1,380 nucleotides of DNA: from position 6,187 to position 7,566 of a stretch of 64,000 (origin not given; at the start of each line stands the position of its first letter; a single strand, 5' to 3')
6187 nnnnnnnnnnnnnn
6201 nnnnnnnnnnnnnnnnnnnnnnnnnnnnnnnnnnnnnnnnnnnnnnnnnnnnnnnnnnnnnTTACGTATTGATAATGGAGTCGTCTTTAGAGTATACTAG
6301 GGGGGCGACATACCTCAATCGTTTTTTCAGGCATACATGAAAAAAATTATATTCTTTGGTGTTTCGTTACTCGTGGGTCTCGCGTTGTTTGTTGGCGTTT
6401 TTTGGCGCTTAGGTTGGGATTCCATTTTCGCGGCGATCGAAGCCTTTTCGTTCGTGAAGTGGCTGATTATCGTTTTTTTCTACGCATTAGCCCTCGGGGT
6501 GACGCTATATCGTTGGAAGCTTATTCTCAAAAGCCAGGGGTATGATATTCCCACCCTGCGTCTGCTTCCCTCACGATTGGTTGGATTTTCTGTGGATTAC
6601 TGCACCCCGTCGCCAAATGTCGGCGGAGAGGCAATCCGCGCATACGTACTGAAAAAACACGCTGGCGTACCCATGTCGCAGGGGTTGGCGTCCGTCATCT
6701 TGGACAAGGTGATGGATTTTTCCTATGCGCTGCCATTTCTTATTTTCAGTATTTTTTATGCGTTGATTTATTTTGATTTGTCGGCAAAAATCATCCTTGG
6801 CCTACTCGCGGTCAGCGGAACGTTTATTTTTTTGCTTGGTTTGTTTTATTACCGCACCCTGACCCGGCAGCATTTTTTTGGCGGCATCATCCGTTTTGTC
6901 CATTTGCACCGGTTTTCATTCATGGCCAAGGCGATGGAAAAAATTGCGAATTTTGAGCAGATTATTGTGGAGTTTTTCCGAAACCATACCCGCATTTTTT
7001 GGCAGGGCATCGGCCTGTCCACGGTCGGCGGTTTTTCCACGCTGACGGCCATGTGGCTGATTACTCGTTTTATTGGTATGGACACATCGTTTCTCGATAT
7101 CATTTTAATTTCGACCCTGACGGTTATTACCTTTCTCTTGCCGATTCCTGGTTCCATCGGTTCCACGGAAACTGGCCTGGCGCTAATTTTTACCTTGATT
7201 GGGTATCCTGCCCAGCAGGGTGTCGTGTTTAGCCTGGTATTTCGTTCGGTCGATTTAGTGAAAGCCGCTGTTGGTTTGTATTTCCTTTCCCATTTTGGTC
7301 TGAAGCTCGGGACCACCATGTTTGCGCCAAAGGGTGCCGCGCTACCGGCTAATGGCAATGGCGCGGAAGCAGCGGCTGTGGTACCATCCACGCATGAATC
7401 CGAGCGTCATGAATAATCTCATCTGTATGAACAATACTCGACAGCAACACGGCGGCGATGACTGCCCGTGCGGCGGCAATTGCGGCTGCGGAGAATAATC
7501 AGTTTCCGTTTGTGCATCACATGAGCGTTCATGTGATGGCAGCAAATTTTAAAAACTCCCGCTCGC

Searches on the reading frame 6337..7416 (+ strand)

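Call 29: search_protein_families(library=pfam, proteins=[window:6337-7416:+], max_evalue=0.001)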
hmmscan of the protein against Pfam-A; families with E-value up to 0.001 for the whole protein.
window:6337-7416:+ (359 aa): 1 family
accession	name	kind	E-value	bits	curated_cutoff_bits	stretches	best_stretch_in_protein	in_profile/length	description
PF03706.18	LPG_synthase_TM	-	2.4e-42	145.9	33.4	1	12-311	2-300/302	Lysylphosphatidylglycerol synthase TM region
